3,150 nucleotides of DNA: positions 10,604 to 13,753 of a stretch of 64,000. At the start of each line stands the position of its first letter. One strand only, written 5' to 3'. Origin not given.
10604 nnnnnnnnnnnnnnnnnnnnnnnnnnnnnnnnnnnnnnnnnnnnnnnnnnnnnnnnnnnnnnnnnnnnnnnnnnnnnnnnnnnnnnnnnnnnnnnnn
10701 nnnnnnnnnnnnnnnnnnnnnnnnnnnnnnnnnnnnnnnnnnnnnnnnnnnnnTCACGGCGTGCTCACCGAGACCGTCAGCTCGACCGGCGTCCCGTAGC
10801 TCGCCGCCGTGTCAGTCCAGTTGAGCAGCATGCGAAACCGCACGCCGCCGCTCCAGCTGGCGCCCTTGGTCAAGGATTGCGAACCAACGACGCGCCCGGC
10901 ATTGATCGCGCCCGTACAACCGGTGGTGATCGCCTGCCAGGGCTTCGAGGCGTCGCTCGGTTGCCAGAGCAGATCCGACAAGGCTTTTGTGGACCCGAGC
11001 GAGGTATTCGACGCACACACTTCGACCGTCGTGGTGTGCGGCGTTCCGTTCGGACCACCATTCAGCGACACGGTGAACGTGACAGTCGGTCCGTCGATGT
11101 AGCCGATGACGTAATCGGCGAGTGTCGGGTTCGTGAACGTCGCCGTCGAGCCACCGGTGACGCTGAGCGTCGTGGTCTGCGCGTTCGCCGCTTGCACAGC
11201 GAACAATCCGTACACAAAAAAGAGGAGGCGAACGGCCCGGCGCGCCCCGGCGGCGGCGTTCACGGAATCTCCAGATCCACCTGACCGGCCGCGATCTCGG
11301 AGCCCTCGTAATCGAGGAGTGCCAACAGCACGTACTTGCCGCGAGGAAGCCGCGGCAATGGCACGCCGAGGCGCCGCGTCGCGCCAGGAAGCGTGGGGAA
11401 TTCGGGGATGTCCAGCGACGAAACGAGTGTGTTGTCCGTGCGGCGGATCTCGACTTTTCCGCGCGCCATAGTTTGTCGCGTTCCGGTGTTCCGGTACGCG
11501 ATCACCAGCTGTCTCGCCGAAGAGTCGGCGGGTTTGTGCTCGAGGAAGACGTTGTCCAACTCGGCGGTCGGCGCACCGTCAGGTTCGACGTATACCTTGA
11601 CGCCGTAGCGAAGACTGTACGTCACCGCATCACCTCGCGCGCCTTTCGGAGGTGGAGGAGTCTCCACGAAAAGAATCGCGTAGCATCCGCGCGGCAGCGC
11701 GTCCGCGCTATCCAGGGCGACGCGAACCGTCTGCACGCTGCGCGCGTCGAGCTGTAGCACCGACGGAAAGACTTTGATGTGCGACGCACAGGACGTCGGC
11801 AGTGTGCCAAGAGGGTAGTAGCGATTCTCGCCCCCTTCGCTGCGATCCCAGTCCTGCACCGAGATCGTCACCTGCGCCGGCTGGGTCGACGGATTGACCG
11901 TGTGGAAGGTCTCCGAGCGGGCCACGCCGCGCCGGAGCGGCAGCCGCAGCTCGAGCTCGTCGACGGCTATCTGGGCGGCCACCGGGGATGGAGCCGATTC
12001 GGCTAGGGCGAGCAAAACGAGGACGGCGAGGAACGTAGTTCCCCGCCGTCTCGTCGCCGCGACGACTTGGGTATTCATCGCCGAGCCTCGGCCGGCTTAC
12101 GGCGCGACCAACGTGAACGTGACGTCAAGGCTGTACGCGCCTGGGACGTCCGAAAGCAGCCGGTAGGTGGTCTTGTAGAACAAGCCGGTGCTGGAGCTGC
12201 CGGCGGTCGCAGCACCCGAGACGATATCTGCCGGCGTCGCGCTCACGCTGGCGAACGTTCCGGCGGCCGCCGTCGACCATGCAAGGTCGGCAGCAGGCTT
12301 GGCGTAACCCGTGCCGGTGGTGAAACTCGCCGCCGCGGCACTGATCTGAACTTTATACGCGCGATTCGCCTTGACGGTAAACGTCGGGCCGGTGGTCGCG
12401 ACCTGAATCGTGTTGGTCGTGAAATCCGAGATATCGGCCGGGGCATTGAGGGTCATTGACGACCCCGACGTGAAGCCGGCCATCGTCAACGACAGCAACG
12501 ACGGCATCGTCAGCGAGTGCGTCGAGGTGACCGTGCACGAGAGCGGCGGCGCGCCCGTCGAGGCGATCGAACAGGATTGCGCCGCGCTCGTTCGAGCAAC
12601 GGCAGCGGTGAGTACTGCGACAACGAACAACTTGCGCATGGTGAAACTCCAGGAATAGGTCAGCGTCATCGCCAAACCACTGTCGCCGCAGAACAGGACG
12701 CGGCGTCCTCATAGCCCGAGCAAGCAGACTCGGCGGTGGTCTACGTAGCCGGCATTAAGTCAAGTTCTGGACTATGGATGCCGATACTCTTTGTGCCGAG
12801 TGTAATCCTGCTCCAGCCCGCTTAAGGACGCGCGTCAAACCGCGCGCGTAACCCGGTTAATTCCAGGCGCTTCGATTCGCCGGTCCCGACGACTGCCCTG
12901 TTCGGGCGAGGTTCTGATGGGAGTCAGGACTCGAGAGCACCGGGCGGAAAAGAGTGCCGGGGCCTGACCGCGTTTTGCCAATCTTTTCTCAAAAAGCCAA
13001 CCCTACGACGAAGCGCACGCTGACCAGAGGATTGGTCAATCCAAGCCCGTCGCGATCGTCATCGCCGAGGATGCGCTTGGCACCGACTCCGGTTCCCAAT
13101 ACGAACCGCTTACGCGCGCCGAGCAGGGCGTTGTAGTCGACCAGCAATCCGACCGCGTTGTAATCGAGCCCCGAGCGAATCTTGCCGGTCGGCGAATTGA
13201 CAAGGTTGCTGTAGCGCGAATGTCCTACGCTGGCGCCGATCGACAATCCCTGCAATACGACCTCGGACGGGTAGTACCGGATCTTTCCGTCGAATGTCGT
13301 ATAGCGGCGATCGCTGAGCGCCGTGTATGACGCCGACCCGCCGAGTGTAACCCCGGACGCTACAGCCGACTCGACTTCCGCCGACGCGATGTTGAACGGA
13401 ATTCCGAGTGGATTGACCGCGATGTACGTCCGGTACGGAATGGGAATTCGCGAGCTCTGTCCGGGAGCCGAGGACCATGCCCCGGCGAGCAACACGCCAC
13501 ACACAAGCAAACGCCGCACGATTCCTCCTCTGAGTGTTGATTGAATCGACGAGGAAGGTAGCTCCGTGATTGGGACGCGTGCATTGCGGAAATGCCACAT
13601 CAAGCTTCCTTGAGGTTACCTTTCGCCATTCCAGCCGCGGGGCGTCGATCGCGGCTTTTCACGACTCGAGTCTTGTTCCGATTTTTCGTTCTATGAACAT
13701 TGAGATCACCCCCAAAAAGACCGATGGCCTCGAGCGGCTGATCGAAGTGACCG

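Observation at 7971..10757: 928-aa outer-membrane protein combining CARDB/NEW3-like and SdrD-B-like Ig domains with a central beta-barrel-like region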

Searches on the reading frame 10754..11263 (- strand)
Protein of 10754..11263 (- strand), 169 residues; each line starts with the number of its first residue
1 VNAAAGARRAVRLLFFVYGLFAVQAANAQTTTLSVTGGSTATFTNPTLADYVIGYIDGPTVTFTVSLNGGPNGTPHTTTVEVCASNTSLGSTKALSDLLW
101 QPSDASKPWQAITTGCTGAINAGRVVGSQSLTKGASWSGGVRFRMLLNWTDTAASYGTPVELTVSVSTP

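Call 8: search_protein_families(library=pfam, proteins=[window:10754-11263:-], max_evalue=1)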
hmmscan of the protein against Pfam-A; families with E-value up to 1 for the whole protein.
window:10754-11263:- (169 aa): 0 families

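Call 9: search_protein_families(library=ncbifam, proteins=[window:10754-11263:-], max_evalue=1)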
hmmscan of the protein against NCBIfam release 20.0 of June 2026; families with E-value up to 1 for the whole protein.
window:10754-11263:- (169 aa): 1 family
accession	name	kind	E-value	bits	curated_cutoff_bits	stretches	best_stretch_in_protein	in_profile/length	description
NF033932.1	LapB_rpt_80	domain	0.014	15.6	45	0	144-167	4-27/83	LapB repeat-containing protein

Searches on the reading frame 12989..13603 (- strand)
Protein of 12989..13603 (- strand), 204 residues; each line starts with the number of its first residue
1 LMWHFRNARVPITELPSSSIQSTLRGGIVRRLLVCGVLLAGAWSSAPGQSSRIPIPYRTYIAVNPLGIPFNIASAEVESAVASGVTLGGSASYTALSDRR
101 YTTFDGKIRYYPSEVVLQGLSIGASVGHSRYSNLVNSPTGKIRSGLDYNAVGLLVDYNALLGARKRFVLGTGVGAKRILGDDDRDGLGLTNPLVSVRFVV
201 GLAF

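Call 8: search_protein_families(library=pfam, proteins=[window:12989-13603:-], max_evalue=1)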
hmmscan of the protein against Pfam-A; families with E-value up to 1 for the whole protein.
window:12989-13603:- (204 aa): 0 families

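Call 9: search_protein_families(library=ncbifam, proteins=[window:12989-13603:-], max_evalue=1)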
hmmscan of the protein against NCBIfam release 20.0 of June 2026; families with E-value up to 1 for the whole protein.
window:12989-13603:- (204 aa): 1 family
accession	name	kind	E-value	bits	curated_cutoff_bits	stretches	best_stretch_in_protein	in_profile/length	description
TIGR03432.1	yjhG_yagF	hypoth_equivalog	0.088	10.8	808.15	1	114-162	527-572/640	YjhG/YagF family D-xylonate dehydratase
